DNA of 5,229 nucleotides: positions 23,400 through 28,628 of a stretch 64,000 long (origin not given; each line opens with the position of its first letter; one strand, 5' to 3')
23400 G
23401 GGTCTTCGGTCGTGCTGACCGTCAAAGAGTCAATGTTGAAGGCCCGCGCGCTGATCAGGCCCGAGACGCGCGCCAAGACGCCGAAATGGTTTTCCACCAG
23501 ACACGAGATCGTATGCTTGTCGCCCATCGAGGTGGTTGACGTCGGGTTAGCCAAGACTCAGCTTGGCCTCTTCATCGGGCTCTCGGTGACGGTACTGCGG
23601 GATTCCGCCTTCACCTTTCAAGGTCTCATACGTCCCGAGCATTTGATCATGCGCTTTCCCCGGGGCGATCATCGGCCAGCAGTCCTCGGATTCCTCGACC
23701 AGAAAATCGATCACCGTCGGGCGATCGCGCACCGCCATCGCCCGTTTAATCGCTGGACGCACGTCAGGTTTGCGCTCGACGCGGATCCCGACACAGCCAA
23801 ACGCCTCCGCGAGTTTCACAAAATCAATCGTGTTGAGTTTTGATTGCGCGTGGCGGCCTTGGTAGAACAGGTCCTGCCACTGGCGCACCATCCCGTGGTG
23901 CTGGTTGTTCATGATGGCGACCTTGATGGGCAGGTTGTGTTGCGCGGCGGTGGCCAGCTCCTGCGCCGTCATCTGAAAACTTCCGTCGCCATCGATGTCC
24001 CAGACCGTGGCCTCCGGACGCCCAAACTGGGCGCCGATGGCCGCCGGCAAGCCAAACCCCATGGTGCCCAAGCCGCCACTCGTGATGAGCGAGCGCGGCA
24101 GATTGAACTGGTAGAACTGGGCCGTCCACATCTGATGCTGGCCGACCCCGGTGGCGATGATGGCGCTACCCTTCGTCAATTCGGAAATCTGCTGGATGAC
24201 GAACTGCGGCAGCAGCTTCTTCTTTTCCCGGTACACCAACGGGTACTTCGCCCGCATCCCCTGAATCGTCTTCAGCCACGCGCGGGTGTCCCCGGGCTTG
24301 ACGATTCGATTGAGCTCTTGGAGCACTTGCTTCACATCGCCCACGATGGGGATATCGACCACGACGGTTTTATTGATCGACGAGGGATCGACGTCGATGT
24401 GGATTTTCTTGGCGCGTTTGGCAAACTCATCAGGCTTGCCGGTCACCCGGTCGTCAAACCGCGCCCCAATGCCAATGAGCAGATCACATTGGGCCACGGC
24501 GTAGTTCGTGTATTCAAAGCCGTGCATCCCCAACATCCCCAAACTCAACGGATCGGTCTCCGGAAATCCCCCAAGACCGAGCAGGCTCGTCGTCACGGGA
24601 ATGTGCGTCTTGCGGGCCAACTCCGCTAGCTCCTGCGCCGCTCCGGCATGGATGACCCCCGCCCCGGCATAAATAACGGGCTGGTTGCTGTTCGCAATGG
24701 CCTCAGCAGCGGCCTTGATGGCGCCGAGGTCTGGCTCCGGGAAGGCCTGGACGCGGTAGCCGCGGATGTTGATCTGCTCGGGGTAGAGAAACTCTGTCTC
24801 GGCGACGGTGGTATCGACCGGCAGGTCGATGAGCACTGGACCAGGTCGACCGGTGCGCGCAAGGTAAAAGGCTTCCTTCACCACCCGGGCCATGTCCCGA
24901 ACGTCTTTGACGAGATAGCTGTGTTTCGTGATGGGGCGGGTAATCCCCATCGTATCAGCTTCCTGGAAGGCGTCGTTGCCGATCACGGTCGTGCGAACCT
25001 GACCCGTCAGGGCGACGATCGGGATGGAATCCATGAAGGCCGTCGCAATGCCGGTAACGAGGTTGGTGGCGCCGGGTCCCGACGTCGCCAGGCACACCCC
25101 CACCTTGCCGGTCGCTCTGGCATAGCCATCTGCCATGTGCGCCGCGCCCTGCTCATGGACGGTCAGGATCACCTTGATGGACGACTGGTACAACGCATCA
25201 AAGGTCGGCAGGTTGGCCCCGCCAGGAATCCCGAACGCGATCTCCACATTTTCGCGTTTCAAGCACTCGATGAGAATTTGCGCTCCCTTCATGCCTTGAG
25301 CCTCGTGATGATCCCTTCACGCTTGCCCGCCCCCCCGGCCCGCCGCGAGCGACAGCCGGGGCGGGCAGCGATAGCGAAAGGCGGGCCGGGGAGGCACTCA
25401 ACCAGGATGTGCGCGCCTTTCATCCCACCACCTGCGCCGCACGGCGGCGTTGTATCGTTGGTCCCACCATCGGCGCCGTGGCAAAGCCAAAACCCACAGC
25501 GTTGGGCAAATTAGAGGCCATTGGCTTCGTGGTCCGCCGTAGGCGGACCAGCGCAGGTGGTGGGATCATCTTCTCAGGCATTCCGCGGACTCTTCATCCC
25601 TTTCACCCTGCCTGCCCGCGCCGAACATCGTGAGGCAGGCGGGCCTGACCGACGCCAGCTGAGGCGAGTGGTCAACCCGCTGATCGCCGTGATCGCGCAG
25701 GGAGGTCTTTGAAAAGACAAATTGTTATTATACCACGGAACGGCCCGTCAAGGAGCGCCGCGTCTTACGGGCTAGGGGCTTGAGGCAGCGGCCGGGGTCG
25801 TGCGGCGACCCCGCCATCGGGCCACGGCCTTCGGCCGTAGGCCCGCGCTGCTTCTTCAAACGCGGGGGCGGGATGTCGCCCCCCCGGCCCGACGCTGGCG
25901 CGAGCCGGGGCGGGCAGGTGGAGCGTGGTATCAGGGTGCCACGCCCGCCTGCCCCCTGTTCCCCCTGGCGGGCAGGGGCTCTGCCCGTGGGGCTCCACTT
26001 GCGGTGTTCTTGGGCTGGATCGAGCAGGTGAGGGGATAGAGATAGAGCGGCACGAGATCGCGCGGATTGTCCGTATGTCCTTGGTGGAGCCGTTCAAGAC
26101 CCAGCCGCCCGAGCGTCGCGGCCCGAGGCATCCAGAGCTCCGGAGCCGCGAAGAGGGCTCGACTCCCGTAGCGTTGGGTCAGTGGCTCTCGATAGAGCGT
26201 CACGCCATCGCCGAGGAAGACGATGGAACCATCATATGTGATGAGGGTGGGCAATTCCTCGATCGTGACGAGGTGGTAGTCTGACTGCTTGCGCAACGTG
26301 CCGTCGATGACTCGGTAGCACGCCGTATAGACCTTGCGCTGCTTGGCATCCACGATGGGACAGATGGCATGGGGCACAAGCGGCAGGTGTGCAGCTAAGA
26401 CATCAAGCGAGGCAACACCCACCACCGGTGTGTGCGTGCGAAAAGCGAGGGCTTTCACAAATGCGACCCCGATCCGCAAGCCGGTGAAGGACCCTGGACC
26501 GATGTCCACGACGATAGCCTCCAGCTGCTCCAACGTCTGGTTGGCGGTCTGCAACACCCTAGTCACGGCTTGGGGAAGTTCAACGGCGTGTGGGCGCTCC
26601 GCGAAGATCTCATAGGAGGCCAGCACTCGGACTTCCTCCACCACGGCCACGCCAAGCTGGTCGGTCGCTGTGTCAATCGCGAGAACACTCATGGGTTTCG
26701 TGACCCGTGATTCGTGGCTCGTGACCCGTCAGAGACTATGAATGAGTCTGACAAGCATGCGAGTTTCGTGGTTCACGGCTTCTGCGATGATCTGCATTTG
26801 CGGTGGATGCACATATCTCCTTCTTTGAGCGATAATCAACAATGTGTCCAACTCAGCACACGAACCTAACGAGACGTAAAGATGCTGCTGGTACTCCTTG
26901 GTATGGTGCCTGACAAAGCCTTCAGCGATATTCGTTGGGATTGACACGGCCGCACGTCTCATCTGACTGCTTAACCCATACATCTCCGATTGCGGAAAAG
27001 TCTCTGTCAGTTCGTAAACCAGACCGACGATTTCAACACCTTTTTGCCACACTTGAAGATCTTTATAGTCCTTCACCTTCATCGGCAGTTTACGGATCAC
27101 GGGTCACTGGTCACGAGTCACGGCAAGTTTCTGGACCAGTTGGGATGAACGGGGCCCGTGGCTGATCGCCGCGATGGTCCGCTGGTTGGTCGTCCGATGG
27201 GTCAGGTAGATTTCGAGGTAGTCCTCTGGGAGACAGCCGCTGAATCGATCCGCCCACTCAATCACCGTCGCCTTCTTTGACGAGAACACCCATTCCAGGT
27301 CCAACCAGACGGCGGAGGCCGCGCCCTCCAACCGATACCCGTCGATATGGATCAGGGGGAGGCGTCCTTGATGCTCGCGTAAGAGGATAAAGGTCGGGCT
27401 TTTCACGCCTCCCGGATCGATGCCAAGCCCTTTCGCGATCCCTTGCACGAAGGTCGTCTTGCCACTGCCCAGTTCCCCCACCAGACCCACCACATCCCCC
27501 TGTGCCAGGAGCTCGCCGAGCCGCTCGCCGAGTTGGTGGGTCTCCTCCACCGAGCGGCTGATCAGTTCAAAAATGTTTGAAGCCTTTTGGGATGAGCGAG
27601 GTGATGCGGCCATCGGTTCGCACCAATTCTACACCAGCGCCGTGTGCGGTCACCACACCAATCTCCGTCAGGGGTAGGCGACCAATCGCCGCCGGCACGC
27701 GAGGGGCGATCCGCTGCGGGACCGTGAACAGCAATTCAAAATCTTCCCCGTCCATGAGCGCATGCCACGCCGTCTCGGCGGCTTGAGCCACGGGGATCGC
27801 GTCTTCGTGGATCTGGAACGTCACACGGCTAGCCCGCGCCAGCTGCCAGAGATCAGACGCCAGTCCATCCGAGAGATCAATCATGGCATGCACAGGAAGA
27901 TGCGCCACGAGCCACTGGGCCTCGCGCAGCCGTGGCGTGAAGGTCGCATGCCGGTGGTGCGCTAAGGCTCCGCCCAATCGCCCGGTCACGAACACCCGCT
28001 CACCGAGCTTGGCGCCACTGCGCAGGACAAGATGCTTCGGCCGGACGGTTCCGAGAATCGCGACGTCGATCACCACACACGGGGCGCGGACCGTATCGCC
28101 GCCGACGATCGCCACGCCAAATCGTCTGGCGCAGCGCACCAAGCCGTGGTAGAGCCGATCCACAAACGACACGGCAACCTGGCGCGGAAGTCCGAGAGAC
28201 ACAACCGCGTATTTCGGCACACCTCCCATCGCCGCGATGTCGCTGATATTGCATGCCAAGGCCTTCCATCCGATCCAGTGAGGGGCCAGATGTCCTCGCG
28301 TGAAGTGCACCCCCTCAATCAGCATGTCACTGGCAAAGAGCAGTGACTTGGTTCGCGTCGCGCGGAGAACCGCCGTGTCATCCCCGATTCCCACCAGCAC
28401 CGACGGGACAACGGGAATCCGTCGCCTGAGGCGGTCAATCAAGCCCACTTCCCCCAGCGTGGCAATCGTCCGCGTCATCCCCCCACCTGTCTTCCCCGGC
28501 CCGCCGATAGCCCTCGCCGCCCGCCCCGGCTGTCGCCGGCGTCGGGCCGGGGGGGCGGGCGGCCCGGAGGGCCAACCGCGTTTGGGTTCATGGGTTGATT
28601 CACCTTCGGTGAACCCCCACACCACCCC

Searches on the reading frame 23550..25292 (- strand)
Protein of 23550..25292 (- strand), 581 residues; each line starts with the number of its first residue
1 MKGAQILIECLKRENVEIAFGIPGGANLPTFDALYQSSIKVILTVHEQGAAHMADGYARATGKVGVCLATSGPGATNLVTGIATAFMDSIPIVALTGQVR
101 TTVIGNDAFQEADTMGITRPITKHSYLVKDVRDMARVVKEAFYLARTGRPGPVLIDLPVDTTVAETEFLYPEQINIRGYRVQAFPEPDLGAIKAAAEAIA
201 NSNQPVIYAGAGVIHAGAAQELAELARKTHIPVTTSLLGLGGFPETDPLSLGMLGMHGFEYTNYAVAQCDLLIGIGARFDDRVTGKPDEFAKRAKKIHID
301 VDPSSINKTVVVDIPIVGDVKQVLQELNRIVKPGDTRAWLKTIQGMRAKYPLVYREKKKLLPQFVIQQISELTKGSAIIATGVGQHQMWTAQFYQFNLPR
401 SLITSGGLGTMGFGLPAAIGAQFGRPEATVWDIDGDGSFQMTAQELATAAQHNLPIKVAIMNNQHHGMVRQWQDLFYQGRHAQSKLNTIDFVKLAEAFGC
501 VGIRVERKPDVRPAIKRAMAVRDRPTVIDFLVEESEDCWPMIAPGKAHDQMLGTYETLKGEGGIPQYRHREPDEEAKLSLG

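Call 14: search_protein_families(library=ncbifam, proteins=[window:23550-25292:-], max_evalue=0.00001)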
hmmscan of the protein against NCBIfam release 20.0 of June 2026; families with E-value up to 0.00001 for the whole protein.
window:23550-25292:- (581 aa): 53 families (the best 25 are shown)
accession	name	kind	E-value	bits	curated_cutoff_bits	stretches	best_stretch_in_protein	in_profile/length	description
NF004710.0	PRK06048.1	equivalog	2e-244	812.3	976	1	1-553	8-558/561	acetolactate synthase large subunit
TIGR00118.1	acolac_lg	equivalog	1.4e-239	796.2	538.35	1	1-553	1-555/557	biosynthetic-type acetolactate synthase large subunit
NF005860.0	PRK07789.1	equivalog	1e-224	747.5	881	1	1-551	34-597/615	acetolactate synthase large subunit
NF005228.0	PRK06725.1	equivalog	1.3e-222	740.1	991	1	1-552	16-565/571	acetolactate synthase large subunit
NF005824.0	PRK07710.1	equivalog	2.3e-220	732.8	976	1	1-554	17-570/573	acetolactate synthase large subunit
NF005651.0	PRK07418.1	subfamily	5.6e-216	718.4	942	1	2-557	20-584/617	acetolactate synthase large subunit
NF006581.0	PRK09107.1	equivalog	6.2e-208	691.8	974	1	1-553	11-574/595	acetolactate synthase 3 large subunit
NF004919.0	PRK06276.1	equivalog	1.3e-206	687.4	866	1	1-556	1-561/582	acetolactate synthase large subunit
NF005409.0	PRK06965.1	equivalog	4.5e-202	672.6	1035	1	2-553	22-582/587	acetolactate synthase 3 catalytic subunit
NF006319.0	PRK08527.1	equivalog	5e-202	672.3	905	1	1-552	4-558/565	acetolactate synthase large subunit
NF006524.0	PRK08978.1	equivalog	4.7e-197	655.6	738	1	1-553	1-545/548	acetolactate synthase 2 catalytic subunit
NF005058.0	PRK06466.1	equivalog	1.5e-195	651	951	1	2-550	5-565/574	acetolactate synthase 3 large subunit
NF006525.0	PRK08979.1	equivalog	3e-184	613.6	1084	1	2-552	5-565/572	acetolactate synthase 3 large subunit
NF005364.0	PRK06882.1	equivalog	2e-183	610.9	1083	1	2-553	5-566/574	acetolactate synthase 3 large subunit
NF006016.1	PRK08155.1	equivalog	3e-182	606.9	870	1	1-553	3-553/554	acetolactate synthase large subunit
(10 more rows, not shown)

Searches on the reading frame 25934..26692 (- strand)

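Call 14: search_protein_families(library=ncbifam, proteins=[window:25934-26692:-], max_evalue=0.00001)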
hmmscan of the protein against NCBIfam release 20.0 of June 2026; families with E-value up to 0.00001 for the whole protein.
window:25934-26692:- (253 aa): 4 families
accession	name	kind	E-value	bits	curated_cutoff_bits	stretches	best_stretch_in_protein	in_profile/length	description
TIGR03725.1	T6A_YeaZ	equivalog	1.1e-48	166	69.3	1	3-218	1-211/212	tRNA (adenosine(37)-N6)-threonylcarbamoyltransferase complex dimerization subunit type 1 TsaB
TIGR03723.1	T6A_TsaD_YgjD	equivalog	5.8e-11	42.1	296.1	1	4-97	2-111/314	tRNA (adenosine(37)-N6)-threonylcarbamoyltransferase complex transferase subunit TsaD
TIGR00329.1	gcp_kae1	subfamily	9.8e-10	38.2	207.8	1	4-96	1-109/305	tRNA (adenosine(37)-N6)-threonylcarbamoyltransferase complex transferase subunit TsaD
TIGR03722.2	arch_KAE1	equivalog_domain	1.4e-06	27.6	375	1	33-94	44-105/323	KEOPS complex N(6)-L-threonylcarbamoyladenine synthase Kae1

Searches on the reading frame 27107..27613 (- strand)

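Call 14: search_protein_families(library=ncbifam, proteins=[window:27107-27613:-], max_evalue=0.00001)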
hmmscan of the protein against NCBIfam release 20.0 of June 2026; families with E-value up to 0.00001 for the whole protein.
window:27107-27613:- (169 aa): 2 families
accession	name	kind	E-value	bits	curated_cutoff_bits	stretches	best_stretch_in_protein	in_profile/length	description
TIGR00150.1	T6A_YjeE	equivalog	1.9e-25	89.3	60.1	1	23-148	6-130/135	tRNA (adenosine(37)-N6)-threonylcarbamoyltransferase complex ATPase subunit type 1 TsaE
NF007931.0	PRK10646.1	equivalog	2.7e-17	63.1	246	1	24-164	13-152/153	tRNA (adenosine(37)-N6)-threonylcarbamoyltransferase complex ATPase subunit type 1 TsaE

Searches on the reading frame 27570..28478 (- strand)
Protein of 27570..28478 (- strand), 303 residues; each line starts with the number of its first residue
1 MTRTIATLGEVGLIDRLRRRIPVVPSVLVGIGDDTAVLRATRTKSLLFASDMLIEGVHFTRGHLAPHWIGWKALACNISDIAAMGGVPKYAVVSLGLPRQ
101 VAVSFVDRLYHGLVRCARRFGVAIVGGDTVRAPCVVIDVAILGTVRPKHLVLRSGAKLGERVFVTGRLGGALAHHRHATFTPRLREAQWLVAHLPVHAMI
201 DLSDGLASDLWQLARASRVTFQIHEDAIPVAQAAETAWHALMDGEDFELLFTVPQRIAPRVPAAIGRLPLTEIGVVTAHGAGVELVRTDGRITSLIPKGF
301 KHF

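Call 14: search_protein_families(library=ncbifam, proteins=[window:27570-28478:-], max_evalue=0.00001)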
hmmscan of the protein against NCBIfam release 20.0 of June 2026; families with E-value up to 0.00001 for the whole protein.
window:27570-28478:- (303 aa): 12 families
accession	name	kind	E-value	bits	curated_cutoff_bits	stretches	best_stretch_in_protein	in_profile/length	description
TIGR01379.1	thiL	equivalog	6.2e-79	265.3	184.15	1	10-303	2-320/320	thiamine-phosphate kinase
NF004351.0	PRK05731.1-4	equivalog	1.5e-56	191.8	324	1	2-291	8-308/321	thiamine-phosphate kinase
NF004353.0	PRK05731.2-2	equivalog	1.5e-48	165.5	301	1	31-303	18-302/311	thiamine-phosphate kinase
NF004350.0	PRK05731.1-1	equivalog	4.6e-47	160.5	441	2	8-173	3-166/325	thiamine-phosphate kinase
NF004354.0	PRK05731.2-3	equivalog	2.3e-40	138.7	204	1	30-261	15-242/273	thiamine-phosphate kinase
TIGR00476.1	selD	equivalog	2.2e-22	79.7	125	1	27-238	40-261/311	selenide, water dikinase SelD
TIGR04049.1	AIR_rel_sll0787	hypoth_equivalog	3.1e-19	69.2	321.3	1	29-238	40-252/318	sll0787 family AIR synthase-like protein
TIGR03267.1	methan_mark_2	hypoth_equivalog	5.4e-18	65.1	365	1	26-173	38-179/323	methanogenesis marker 2 protein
NF002098.0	PRK00943.1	equivalog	6.5e-15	54.9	299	1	22-235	37-262/347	selenide, water dikinase SelD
NF010705.0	PRK14105.1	equivalog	6.4e-14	51.6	291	1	26-171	41-180/345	selenide, water dikinase SelD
TIGR04050.1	MSMEG_0567_Cter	hypoth_equivalog_domain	1.4e-12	47.7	312.2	1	65-297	59-290/296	MSMEG_0567/sll0787 family protein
TIGR02124.1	hypE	equivalog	3.5e-12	45.9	251.6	1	26-237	27-252/332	hydrogenase expression/formation protein HypE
